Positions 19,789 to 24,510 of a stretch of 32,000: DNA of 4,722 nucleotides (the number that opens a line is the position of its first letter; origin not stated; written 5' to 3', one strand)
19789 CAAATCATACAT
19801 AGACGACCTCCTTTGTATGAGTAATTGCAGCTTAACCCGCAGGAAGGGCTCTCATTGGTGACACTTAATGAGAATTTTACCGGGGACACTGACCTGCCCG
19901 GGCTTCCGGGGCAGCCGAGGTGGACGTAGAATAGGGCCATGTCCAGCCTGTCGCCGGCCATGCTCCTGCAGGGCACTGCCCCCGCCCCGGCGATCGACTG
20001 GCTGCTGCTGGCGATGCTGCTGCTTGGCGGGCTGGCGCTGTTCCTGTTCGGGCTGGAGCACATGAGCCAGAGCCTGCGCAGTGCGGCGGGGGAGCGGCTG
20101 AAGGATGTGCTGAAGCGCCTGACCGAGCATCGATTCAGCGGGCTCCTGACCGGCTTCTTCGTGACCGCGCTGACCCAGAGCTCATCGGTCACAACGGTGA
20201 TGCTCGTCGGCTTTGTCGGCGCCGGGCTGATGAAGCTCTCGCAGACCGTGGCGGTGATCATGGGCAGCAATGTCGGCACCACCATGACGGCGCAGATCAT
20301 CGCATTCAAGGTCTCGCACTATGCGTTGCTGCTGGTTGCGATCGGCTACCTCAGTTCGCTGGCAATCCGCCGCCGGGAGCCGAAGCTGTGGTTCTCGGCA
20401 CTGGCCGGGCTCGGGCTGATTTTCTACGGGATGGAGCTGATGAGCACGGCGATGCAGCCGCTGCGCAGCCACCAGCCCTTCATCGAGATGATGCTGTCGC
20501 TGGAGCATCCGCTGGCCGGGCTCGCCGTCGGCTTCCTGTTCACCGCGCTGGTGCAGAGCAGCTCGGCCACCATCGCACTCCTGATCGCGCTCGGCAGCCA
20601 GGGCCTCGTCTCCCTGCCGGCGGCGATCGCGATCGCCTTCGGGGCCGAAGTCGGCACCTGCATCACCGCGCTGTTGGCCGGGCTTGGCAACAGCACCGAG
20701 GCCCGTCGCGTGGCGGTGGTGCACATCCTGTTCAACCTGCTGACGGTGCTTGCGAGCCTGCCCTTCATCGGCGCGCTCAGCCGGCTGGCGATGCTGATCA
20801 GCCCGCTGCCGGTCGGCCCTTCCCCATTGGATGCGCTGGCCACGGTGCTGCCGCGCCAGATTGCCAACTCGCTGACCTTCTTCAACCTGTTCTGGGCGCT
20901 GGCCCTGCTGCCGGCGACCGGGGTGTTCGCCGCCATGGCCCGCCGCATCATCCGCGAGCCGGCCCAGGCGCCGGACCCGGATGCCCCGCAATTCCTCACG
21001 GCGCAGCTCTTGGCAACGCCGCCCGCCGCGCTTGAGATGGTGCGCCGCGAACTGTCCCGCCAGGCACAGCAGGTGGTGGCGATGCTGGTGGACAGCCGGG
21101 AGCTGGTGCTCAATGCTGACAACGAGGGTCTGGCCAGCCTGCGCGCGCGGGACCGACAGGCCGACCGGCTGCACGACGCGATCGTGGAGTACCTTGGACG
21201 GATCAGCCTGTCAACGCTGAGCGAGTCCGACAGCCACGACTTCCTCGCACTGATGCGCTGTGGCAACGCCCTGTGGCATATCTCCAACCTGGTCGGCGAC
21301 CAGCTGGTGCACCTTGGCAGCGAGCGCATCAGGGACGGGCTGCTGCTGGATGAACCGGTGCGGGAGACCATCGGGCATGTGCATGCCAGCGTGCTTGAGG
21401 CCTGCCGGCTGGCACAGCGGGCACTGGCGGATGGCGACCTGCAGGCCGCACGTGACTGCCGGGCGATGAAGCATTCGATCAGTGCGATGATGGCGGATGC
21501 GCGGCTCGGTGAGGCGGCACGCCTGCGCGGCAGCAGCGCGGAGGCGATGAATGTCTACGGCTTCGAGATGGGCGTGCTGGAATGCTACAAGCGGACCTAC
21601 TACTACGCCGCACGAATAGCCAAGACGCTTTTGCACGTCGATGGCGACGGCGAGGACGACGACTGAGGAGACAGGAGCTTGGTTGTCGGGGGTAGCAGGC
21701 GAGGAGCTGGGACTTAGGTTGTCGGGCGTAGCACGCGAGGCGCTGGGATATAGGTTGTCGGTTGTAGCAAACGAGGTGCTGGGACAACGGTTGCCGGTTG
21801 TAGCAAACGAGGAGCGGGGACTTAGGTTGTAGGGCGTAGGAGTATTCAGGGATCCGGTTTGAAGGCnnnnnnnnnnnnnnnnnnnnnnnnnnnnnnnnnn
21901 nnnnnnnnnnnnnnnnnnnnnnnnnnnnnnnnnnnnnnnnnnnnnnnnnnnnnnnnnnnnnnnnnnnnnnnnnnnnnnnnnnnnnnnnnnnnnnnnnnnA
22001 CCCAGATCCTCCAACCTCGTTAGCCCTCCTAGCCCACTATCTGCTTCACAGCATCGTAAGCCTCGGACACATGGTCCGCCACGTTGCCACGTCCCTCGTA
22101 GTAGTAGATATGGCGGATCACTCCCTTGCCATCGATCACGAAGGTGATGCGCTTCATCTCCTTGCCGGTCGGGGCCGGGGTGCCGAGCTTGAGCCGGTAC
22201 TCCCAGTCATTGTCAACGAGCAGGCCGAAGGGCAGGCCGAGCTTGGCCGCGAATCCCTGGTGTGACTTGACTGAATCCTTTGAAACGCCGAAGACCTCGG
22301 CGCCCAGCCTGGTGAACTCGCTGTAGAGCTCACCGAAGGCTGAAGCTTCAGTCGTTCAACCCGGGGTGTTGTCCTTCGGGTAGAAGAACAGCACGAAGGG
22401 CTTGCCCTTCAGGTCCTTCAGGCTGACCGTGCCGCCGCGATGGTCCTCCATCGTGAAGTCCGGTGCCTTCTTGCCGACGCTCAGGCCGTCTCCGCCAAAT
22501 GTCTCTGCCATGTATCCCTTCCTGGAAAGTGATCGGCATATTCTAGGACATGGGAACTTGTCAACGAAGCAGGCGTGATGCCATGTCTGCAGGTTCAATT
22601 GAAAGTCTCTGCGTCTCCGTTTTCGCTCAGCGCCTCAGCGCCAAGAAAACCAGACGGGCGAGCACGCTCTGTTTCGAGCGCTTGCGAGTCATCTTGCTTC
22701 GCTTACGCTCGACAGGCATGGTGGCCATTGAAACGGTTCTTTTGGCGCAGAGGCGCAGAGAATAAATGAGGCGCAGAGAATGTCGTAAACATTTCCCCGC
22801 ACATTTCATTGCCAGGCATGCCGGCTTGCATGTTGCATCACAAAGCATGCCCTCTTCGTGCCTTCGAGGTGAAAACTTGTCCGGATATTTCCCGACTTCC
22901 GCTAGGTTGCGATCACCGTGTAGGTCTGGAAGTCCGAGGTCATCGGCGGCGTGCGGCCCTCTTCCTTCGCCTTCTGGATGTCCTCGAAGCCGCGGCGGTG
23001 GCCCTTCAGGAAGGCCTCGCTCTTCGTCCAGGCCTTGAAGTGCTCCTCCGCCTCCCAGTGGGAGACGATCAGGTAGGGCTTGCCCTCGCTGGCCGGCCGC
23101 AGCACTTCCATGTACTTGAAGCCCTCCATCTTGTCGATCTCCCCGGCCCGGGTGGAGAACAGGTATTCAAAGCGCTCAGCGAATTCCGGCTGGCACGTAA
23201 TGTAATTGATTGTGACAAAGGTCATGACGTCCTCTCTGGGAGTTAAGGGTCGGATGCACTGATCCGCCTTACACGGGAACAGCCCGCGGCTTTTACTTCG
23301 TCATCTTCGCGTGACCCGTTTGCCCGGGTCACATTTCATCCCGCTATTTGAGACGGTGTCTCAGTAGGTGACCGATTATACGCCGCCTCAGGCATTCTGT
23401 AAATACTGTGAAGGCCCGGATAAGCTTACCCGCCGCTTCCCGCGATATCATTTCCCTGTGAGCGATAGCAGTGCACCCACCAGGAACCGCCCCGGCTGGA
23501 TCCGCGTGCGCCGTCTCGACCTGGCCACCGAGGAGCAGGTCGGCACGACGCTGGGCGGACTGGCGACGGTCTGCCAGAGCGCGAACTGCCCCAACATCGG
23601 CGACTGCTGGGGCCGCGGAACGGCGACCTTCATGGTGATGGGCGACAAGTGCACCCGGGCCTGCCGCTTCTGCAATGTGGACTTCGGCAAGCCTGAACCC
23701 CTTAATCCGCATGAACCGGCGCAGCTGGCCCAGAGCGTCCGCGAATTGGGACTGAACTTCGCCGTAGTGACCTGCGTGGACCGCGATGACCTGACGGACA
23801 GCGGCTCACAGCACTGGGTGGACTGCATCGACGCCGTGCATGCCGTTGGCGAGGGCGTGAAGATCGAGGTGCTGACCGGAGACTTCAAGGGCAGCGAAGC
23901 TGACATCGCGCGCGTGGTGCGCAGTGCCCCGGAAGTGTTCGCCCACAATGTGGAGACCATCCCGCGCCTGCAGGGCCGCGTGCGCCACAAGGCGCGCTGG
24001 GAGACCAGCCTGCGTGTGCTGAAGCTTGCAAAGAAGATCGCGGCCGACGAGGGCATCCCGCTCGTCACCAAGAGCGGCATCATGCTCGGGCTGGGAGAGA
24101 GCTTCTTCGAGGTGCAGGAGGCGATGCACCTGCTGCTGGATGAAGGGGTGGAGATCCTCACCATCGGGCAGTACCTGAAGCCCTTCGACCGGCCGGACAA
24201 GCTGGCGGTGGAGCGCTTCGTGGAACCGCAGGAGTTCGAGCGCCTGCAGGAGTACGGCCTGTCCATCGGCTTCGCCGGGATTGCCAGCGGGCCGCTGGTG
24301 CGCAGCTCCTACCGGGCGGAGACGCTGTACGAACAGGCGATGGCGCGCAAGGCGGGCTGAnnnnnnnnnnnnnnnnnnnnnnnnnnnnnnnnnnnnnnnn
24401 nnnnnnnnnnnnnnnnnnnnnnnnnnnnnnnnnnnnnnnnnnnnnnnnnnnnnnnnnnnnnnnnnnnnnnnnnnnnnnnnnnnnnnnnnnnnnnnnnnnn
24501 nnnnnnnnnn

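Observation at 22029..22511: Peroxiredoxin (Bcp/PrxQ) with TGA exactly at the peroxidatic cysteine: candidate selenoprotein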

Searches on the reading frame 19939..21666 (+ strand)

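Call 9: search_protein_families(library=pfam, proteins=[window:19939-21666:+])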
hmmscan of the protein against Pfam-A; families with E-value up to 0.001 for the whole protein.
window:19939-21666:+ (575 aa): 2 families
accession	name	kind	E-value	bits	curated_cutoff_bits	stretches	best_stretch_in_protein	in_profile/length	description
PF02690.20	Na_Pi_cotrans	-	2.3e-61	206.2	29.1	2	34-169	1-136/137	Na+/Pi-cotransporter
PF01895.24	PhoU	-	1.9e-07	31.8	23.5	1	373-449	2-79/89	PhoU domain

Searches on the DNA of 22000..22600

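Call 10: search_rna_families(source=window, start=22000, end=22600, threshold=evalue, max_evalue=10)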
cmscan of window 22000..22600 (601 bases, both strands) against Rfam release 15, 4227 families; matches with E-value up to 10: 2.
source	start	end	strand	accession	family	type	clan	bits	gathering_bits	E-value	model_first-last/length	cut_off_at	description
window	22390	22424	-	RF03475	mir-2387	Gene; miRNA;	-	16.5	93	6.9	1-78/78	no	mir-2387 microRNA precursor family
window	22417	22467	-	RF01930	bxd_2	Gene; lncRNA;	-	14.3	80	1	1-91/91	no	Bithoraxoid conserved region 2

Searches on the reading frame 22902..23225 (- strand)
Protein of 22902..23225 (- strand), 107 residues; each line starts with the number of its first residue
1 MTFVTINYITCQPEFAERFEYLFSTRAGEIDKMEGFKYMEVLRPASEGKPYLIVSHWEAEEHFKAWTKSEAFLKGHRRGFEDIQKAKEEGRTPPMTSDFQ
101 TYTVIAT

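Call 58: search_protein_families(library=pfam, proteins=[window:22902-23225:-])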
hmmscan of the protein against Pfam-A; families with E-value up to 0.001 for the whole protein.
window:22902-23225:- (107 aa): 1 family
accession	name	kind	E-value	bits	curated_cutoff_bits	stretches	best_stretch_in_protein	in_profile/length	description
PF03992.22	ABM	-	1.4e-17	64.1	23.1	1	3-77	2-77/78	Antibiotic biosynthesis monooxygenase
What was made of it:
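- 22902..23225 (-): Upstream neighbour on the same strand: a 107-aa ABM-domain protein. It is found next to the Sec-Bcp gene wherever upstream sequence was available (context only). Pfam ABM E 1.4e-17 (call 58).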

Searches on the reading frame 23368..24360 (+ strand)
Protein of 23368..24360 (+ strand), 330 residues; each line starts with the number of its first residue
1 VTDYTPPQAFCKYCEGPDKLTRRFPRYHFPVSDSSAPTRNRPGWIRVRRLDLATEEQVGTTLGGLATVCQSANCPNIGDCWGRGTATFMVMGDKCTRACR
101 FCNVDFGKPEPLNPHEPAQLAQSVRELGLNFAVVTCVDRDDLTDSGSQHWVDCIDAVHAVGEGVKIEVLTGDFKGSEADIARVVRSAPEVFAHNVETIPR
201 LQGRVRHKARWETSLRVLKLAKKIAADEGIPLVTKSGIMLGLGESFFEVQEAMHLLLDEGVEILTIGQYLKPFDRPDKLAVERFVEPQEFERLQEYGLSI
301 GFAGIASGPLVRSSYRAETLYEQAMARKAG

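Call 9: search_protein_families(library=pfam, proteins=[window:23368-24360:+])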
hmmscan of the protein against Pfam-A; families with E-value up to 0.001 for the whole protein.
window:23368-24360:+ (330 aa): 1 family
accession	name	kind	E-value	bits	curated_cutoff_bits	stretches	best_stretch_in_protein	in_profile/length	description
PF04055.27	Radical_SAM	-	8.9e-15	55.7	29.5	1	90-256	2-166/166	Radical SAM superfamily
